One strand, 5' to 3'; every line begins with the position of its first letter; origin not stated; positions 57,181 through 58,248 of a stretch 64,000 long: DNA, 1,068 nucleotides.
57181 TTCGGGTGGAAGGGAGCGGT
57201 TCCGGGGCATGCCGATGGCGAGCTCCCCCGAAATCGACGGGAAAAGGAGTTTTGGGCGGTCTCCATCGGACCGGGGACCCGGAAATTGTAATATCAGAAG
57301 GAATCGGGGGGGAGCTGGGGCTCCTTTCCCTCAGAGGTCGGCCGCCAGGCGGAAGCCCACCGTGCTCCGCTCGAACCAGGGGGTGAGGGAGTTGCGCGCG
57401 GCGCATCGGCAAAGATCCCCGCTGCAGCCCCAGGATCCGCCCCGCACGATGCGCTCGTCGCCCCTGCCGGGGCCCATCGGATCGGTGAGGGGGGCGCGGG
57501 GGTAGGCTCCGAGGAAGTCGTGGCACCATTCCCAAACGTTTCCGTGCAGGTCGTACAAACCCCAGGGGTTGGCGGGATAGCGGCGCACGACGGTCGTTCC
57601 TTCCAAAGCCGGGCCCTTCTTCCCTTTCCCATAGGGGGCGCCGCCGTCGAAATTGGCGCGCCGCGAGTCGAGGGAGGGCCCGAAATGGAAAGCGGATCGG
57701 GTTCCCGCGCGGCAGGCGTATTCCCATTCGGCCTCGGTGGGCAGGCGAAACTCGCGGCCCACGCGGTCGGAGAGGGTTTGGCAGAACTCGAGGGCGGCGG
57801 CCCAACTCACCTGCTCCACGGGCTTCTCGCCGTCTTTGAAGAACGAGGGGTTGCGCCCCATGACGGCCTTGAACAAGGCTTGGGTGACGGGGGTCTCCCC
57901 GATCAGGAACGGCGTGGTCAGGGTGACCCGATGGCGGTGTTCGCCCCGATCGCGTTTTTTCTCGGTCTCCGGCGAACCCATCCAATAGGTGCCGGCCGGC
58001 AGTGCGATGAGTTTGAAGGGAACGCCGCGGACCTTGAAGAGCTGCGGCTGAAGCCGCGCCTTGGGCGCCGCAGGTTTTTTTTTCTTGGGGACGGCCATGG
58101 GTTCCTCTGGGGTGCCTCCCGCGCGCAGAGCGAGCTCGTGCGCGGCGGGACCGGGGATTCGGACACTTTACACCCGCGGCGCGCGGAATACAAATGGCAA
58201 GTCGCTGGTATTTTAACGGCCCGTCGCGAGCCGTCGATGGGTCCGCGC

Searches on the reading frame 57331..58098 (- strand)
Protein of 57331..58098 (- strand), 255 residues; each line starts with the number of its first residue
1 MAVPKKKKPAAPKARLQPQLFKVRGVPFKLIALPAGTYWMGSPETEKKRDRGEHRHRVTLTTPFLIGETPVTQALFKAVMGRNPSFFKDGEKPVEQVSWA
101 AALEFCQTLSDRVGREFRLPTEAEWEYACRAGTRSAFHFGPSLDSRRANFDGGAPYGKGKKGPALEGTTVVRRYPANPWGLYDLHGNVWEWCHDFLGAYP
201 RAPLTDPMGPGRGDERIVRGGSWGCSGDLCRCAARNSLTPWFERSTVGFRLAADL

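Call 49: search_protein_families(library=pfam, proteins=[window:57331-58098:-], max_evalue=0.0001)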
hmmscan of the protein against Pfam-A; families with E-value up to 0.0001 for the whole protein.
window:57331-58098:- (255 aa): 1 family
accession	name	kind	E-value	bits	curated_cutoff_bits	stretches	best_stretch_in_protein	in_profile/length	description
PF03781.23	FGE-sulfatase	-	2.2e-47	162.3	23.3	1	30-252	5-254/255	Sulfatase-modifying factor enzyme 1-like domain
